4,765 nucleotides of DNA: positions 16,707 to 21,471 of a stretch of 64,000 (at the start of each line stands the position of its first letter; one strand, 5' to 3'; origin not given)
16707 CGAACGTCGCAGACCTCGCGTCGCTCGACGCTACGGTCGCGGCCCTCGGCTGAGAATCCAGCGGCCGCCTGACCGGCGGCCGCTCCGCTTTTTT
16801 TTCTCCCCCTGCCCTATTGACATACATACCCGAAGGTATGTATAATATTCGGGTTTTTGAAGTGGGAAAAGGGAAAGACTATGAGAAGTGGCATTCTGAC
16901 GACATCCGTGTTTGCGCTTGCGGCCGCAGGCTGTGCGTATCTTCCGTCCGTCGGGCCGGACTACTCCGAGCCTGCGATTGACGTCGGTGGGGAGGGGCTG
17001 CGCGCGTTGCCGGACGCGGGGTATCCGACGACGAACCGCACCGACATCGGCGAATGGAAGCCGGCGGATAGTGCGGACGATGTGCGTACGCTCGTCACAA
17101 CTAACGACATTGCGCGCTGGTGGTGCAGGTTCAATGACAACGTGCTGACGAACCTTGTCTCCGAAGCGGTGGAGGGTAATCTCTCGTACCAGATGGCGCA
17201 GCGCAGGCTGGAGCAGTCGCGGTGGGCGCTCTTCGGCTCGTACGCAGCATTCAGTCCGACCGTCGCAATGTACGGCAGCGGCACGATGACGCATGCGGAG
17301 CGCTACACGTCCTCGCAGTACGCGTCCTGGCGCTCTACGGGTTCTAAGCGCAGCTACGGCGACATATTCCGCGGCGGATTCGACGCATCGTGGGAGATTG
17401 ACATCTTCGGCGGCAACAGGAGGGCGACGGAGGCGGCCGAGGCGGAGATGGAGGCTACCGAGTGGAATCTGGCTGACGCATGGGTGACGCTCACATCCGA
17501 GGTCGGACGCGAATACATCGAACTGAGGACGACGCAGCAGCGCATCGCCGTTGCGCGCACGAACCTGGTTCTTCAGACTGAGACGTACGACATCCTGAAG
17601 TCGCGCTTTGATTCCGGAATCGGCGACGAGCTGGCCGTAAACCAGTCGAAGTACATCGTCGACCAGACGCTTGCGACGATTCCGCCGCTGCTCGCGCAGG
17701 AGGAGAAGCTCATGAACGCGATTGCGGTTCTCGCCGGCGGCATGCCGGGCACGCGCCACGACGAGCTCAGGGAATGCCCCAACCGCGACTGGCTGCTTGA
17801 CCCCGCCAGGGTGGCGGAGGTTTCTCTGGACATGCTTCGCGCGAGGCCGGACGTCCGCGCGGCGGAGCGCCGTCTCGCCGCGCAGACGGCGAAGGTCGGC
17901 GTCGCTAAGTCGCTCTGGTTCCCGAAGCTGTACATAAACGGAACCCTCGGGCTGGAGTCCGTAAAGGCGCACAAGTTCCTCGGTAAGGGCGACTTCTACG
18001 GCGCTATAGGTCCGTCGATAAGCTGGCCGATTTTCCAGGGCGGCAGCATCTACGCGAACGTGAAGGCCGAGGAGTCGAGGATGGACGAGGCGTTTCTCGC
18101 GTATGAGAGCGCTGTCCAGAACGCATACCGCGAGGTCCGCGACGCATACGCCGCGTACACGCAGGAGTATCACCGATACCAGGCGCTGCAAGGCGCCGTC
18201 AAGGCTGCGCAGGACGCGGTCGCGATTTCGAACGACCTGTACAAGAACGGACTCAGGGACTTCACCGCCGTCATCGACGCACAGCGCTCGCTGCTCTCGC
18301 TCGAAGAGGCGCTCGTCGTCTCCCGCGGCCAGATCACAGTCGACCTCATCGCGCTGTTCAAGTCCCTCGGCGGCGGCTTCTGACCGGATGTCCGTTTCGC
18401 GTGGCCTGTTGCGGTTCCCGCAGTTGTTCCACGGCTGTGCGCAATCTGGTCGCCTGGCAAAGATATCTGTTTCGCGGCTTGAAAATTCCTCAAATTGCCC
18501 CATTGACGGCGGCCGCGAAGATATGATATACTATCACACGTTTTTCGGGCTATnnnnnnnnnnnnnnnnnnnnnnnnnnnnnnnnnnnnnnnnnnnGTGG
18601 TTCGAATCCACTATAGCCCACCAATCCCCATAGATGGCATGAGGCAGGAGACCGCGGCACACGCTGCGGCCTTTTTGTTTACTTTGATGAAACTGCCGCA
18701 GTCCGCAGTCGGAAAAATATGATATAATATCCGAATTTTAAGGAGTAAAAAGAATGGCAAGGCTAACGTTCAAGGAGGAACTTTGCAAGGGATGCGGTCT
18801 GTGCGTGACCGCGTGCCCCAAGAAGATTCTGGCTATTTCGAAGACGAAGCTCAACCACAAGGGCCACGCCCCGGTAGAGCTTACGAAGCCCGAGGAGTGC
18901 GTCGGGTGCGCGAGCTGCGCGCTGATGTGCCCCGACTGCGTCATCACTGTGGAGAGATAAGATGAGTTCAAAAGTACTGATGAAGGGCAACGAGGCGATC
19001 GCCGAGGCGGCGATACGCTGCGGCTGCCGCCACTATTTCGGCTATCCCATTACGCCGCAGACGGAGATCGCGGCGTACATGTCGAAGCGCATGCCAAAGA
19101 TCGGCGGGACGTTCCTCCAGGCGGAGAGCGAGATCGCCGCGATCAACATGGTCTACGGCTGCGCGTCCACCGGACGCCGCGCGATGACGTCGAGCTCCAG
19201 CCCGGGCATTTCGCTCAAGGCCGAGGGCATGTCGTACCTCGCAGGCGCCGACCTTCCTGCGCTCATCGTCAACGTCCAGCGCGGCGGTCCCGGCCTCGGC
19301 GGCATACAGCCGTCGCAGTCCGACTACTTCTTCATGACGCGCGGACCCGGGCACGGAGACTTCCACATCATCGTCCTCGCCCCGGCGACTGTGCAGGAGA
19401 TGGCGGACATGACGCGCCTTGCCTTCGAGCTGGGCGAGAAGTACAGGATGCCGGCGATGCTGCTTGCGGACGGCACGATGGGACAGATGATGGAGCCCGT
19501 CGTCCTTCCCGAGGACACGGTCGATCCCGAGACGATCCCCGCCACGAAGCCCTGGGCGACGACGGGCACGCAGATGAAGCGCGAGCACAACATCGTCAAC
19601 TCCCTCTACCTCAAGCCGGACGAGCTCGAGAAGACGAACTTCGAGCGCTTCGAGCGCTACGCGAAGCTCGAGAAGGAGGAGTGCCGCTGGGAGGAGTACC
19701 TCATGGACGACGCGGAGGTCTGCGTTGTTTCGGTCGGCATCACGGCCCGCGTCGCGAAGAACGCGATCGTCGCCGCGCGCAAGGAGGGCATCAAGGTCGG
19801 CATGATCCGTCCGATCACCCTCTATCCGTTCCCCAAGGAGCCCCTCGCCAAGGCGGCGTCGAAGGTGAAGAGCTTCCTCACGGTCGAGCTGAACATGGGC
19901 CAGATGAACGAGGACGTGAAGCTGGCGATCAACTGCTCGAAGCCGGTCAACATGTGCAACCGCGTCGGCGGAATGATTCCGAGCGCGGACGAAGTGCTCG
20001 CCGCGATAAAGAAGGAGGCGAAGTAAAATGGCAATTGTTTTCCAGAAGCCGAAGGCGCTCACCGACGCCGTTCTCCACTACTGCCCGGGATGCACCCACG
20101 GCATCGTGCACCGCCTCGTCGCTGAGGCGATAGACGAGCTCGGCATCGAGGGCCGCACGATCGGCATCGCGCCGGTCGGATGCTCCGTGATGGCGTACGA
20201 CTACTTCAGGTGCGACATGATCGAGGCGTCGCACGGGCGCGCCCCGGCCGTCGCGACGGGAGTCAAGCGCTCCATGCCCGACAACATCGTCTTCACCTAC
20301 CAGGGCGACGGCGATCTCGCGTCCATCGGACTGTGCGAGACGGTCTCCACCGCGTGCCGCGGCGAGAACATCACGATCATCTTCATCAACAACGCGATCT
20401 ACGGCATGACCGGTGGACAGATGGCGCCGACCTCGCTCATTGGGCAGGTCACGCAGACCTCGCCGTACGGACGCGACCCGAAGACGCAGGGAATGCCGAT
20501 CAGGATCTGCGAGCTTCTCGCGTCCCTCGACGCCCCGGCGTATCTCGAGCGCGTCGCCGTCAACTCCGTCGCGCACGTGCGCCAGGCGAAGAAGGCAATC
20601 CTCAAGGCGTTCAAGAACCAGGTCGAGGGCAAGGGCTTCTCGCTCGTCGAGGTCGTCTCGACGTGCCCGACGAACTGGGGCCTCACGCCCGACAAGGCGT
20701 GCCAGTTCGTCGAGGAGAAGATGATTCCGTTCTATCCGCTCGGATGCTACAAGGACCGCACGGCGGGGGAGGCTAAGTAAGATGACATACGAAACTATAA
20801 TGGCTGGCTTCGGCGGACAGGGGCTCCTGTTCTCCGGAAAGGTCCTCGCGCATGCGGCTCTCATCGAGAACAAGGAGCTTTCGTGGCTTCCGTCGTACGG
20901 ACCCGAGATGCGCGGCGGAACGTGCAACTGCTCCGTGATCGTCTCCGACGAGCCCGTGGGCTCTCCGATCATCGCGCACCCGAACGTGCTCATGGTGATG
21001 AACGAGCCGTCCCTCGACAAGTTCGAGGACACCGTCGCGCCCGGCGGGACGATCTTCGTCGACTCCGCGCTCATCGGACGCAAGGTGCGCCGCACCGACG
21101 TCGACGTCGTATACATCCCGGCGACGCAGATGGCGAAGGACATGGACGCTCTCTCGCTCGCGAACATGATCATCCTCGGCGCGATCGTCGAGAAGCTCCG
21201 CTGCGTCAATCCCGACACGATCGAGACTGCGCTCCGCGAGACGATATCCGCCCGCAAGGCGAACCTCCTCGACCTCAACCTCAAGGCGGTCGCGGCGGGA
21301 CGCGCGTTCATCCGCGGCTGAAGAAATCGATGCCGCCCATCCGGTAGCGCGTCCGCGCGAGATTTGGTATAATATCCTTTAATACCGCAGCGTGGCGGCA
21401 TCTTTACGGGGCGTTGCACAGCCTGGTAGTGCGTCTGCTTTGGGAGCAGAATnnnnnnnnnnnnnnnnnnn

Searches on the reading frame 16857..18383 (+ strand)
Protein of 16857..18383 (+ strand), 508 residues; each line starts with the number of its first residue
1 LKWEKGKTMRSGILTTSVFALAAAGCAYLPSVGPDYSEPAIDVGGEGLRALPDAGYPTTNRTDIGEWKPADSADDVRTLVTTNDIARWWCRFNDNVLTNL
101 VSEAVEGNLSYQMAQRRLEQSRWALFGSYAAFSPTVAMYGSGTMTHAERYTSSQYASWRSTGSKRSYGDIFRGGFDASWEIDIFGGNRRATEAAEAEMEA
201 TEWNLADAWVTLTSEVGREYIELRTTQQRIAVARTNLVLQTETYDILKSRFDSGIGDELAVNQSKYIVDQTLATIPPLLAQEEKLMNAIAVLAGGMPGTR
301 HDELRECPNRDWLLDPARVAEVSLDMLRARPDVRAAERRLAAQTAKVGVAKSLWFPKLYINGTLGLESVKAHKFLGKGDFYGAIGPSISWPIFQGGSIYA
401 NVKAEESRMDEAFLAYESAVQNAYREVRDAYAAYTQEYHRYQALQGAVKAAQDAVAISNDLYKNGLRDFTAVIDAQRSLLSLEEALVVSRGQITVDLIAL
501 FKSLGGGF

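Call 13: search_protein_families(library=pfam, proteins=[window:16857-18383:+], max_evalue=0.001)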
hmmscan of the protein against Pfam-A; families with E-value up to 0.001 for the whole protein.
window:16857-18383:+ (508 aa): 1 family
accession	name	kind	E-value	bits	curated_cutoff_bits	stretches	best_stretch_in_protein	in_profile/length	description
PF02321.23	OEP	-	6.4e-42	143.9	22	2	327-501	9-183/187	Outer membrane efflux protein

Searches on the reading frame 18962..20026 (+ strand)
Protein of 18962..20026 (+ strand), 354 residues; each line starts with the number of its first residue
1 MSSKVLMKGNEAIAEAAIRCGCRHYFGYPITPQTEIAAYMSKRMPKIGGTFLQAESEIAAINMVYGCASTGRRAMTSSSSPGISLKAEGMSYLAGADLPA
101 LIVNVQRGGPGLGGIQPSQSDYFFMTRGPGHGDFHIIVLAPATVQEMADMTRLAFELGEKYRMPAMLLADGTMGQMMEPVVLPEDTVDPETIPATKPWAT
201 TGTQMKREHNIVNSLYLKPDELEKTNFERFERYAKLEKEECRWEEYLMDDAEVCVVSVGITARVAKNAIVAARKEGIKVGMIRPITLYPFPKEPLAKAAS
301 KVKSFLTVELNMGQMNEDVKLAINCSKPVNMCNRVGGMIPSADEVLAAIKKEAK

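Call 13: search_protein_families(library=pfam, proteins=[window:18962-20026:+], max_evalue=0.001)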
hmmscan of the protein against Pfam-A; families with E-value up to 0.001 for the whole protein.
window:18962-20026:+ (354 aa): 4 families
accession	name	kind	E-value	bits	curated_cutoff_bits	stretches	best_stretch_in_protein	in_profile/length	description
PF01855.24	POR_N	-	3.4e-52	177.9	27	1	15-237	1-223/231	Pyruvate flavodoxin/ferredoxin oxidoreductase, thiamine diP-bdg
PF17147.9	PFOR_II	-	8.5e-25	87.5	27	1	251-345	1-102/102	Pyruvate:ferredoxin oxidoreductase core domain II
PF02780.25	Transketolase_C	-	1.2e-07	32.1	25.9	1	249-314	8-73/124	Transketolase, C-terminal domain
PF02776.23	TPP_enzyme_N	-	0.00011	22.4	26.8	1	7-107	1-100/119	Thiamine pyrophosphate enzyme, N-terminal TPP binding domain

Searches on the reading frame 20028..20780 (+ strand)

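Call 13: search_protein_families(library=pfam, proteins=[window:20028-20780:+], max_evalue=0.001)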
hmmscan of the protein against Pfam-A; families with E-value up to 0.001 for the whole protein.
window:20028-20780:+ (250 aa): 1 family
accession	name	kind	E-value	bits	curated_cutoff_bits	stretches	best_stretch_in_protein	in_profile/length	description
PF02775.26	TPP_enzyme_C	-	2.2e-20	73.4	21.9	1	50-209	2-151/151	Thiamine pyrophosphate enzyme, C-terminal TPP binding domain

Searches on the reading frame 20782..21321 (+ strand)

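Call 13: search_protein_families(library=pfam, proteins=[window:20782-21321:+], max_evalue=0.001)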
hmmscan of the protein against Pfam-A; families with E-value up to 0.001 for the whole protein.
window:20782-21321:+ (179 aa): 1 family
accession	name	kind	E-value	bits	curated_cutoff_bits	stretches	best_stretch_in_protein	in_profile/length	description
PF01558.24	POR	-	2.1e-36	126.1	27.4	1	11-174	1-172/173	Pyruvate ferredoxin/flavodoxin oxidoreductase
